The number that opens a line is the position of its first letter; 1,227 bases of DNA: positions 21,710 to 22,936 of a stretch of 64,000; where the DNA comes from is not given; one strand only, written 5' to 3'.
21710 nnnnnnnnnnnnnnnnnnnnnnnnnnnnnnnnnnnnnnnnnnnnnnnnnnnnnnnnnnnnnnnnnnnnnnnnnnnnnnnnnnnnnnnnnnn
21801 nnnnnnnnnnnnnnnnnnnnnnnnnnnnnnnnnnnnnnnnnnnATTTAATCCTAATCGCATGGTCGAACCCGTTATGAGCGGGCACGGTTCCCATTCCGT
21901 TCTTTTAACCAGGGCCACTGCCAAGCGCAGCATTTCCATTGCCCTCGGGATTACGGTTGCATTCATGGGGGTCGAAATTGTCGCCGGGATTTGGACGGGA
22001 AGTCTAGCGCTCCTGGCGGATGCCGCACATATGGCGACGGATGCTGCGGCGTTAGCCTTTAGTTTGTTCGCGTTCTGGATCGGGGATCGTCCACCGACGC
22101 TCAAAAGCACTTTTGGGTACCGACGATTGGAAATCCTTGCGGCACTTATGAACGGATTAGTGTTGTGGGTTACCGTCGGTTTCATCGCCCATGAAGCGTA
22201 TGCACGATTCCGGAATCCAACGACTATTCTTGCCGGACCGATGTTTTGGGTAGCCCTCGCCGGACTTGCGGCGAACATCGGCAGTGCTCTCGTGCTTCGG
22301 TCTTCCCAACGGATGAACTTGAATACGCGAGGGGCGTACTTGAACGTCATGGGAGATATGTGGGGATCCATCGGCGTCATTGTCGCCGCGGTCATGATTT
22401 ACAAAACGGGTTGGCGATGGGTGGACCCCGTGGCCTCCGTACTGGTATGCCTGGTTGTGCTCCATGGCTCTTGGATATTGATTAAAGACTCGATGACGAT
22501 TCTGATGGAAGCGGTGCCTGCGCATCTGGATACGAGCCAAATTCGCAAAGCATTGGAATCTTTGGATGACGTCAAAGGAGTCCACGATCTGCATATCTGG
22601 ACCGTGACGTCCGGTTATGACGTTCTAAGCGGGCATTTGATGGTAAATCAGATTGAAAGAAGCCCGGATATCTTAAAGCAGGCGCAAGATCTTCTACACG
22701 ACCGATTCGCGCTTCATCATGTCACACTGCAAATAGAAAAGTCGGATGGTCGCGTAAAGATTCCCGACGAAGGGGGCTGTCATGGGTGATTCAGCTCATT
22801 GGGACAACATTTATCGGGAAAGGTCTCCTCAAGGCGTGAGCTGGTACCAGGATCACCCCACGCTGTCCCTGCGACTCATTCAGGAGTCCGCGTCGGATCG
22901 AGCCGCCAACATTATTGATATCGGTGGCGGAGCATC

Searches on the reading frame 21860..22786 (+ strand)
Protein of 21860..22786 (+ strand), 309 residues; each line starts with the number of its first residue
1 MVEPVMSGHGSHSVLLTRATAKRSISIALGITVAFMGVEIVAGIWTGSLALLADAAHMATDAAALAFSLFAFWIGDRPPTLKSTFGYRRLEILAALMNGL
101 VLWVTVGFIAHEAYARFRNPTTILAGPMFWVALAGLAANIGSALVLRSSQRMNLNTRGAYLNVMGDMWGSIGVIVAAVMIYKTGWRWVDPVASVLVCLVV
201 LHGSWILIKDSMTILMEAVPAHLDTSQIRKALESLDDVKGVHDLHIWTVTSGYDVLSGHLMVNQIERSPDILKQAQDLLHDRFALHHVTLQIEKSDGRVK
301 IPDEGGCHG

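Call 17: search_protein_families(library=pfam, proteins=[window:21860-22786:+], max_evalue=0.001)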
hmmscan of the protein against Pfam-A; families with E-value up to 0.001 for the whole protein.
window:21860-22786:+ (309 aa): 2 families
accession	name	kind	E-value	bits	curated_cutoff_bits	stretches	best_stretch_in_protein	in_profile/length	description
PF01545.26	Cation_efflux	-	3.5e-41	141.6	26.6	1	27-216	3-198/198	Cation efflux family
PF16916.11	ZT_dimer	-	4.5e-14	52.7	26.7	1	222-294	3-77/78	Dimerisation domain of Zinc Transporter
